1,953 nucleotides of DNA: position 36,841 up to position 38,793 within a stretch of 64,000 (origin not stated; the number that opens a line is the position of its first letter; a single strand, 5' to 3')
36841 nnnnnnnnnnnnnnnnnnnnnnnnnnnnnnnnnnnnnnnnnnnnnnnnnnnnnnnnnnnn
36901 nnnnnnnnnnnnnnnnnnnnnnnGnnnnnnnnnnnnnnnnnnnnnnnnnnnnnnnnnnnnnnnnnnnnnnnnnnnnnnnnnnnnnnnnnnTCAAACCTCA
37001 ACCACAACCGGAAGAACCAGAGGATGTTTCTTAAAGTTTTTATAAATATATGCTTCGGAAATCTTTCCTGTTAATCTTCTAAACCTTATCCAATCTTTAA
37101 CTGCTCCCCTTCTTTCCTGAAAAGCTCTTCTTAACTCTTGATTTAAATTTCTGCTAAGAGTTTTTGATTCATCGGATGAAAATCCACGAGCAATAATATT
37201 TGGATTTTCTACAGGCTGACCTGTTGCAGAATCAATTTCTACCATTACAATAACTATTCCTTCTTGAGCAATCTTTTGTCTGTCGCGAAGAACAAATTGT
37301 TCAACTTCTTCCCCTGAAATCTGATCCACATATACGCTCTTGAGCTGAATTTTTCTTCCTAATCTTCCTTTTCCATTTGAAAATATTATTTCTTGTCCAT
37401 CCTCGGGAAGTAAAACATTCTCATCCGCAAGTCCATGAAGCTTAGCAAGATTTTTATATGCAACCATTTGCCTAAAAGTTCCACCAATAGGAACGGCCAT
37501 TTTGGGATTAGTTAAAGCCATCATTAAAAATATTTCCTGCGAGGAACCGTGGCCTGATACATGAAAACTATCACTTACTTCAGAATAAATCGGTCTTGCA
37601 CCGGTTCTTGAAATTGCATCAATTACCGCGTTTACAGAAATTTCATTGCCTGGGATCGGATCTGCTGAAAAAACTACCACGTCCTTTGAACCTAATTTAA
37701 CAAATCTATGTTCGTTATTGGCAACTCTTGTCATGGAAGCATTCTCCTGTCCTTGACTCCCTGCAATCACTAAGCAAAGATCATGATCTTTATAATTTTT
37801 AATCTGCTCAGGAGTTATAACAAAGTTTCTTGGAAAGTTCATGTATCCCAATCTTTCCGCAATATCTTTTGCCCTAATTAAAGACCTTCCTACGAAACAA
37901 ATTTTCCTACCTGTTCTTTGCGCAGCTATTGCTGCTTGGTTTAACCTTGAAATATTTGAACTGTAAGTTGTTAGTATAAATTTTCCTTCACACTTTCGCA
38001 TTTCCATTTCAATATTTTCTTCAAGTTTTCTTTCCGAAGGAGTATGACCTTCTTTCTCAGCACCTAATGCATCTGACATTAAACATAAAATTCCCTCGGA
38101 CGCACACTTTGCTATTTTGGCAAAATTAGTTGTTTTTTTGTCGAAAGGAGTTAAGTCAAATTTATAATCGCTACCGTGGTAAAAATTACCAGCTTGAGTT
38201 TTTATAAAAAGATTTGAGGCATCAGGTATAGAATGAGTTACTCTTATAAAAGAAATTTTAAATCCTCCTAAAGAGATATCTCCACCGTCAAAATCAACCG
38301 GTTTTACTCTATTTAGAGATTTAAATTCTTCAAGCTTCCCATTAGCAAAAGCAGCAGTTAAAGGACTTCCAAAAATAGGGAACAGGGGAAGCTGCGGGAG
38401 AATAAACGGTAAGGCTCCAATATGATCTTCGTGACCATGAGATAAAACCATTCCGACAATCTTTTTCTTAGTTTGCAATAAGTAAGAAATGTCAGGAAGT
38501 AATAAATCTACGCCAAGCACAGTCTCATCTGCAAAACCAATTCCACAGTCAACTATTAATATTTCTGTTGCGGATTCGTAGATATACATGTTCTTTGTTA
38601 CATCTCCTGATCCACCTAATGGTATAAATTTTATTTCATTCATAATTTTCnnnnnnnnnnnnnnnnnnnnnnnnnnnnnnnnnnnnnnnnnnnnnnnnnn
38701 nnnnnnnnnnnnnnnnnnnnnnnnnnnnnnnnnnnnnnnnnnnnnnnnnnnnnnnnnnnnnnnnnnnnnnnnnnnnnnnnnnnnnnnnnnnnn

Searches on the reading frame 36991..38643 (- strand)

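Call 6: search_protein_families(library=pfam, proteins=[window:36991-38643:-], max_evalue=0.01)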
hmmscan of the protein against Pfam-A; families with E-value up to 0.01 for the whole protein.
window:36991-38643:- (550 aa): 5 families
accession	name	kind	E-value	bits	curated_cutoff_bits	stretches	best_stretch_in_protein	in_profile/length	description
PF22505.1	RNase_J_b_CASP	-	5.6e-40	136.5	27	1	220-343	2-125/126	Ribonuclease J, beta-CASP domain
PF17770.6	RNase_J_C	-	4.4e-20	73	23.8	1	451-550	1-102/102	Ribonuclease J C-terminal domain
PF00753.33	Lactamase_B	-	4.2e-08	33.8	22.7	1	15-106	4-87/196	Metallo-beta-lactamase superfamily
PF12706.13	Lactamase_B_2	-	2.2e-06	27.9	27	1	30-161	4-144/200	Beta-lactamase superfamily domain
PF07521.17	RMMBL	-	0.0045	17.4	21.6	0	360-404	11-57/63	Zn-dependent metallo-hydrolase RNA specificity domain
